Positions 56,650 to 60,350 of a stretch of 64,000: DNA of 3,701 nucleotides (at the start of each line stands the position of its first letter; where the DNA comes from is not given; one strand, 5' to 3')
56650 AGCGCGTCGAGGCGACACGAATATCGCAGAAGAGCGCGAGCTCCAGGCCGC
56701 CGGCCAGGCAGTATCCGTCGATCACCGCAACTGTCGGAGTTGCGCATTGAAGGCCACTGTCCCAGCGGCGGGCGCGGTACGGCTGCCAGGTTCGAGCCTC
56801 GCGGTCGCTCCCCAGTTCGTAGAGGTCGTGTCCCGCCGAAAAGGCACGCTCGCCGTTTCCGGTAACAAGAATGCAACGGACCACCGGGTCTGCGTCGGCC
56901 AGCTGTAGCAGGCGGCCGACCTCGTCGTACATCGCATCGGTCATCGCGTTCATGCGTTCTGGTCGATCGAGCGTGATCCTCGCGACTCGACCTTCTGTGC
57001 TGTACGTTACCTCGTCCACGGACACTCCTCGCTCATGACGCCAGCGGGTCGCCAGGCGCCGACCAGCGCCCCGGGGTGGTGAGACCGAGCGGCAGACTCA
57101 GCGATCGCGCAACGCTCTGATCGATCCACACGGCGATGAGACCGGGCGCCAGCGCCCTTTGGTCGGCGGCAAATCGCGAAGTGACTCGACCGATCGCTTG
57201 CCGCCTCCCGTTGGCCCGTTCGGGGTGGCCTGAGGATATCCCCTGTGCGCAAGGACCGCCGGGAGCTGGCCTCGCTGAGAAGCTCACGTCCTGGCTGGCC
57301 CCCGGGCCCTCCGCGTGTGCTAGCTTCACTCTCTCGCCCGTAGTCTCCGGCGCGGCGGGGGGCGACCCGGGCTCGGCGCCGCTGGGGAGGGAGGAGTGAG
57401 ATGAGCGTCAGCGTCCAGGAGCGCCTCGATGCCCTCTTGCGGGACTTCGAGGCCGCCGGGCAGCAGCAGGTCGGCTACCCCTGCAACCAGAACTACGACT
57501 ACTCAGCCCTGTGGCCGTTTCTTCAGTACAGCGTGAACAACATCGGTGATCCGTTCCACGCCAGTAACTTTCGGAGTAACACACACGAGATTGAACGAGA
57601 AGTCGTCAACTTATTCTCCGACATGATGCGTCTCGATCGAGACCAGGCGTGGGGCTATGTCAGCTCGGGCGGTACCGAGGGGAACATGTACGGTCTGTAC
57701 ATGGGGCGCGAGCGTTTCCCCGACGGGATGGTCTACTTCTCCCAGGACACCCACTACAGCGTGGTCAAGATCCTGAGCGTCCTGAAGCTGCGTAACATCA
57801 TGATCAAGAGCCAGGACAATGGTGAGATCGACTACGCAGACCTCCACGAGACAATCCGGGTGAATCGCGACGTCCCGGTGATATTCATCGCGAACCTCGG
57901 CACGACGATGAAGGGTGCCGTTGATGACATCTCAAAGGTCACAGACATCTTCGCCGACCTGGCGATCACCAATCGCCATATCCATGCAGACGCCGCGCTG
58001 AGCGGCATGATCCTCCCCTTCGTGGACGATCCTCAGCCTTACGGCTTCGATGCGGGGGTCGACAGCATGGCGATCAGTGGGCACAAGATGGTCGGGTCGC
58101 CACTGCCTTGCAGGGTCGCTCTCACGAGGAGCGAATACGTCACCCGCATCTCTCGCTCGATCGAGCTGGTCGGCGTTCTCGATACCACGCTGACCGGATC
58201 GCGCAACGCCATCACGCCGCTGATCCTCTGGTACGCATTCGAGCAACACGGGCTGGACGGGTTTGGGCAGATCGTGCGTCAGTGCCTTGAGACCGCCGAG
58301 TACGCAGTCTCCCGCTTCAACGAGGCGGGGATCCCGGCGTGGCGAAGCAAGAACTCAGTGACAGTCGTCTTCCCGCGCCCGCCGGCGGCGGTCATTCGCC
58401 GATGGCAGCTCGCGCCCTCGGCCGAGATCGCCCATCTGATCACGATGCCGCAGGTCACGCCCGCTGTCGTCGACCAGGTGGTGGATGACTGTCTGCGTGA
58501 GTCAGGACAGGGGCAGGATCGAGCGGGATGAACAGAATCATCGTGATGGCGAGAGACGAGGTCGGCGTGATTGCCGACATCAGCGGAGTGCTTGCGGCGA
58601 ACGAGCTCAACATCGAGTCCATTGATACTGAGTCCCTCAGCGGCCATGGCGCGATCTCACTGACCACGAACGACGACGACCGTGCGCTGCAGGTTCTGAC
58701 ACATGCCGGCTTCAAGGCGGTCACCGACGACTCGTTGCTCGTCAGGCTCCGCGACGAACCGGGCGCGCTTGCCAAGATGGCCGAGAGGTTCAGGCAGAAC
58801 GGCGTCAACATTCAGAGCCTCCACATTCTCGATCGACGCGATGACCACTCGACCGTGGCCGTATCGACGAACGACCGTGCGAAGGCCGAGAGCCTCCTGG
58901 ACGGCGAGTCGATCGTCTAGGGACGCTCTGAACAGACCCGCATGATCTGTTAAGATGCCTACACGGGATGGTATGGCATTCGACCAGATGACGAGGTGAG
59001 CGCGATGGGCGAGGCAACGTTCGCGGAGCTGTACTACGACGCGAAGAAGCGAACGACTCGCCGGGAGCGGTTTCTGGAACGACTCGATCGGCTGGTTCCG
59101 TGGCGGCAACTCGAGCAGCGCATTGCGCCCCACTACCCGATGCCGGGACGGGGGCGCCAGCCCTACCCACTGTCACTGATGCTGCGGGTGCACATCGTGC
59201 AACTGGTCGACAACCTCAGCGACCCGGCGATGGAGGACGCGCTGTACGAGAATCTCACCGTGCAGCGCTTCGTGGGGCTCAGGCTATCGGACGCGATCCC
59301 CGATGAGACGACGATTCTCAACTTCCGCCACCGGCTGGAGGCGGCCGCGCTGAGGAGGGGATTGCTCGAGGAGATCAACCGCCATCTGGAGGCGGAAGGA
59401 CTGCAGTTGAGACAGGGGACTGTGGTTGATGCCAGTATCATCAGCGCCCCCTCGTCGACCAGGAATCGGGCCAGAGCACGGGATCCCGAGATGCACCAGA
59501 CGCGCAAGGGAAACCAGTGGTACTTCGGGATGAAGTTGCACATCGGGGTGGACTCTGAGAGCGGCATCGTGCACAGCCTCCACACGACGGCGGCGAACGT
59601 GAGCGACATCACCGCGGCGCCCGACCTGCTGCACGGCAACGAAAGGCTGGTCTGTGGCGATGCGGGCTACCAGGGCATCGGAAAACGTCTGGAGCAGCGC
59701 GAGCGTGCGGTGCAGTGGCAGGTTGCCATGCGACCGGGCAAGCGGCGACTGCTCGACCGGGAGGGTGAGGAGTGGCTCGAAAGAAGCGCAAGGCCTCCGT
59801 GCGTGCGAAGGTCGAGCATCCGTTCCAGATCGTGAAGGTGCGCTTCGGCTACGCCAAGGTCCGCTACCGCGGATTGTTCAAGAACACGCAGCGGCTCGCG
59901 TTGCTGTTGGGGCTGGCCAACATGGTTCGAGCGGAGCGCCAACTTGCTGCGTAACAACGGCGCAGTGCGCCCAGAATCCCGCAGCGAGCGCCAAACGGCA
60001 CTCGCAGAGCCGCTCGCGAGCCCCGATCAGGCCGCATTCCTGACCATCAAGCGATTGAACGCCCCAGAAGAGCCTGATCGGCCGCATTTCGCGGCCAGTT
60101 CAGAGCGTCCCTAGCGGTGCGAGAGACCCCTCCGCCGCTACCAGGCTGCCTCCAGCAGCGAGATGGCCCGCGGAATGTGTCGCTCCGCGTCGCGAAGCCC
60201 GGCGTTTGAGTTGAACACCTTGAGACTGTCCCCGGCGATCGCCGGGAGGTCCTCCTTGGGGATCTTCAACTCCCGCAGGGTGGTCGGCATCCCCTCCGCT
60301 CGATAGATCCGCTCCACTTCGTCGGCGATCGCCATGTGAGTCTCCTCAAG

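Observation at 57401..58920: PLP-dependent histidine decarboxylase with a co-translated tandem-ACT protein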

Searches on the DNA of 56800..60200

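Call 43: search_rna_families(source=window, start=56800, end=60200, threshold=evalue, max_evalue=1)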
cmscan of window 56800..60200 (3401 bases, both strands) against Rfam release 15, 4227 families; matches with E-value up to 1: 0.
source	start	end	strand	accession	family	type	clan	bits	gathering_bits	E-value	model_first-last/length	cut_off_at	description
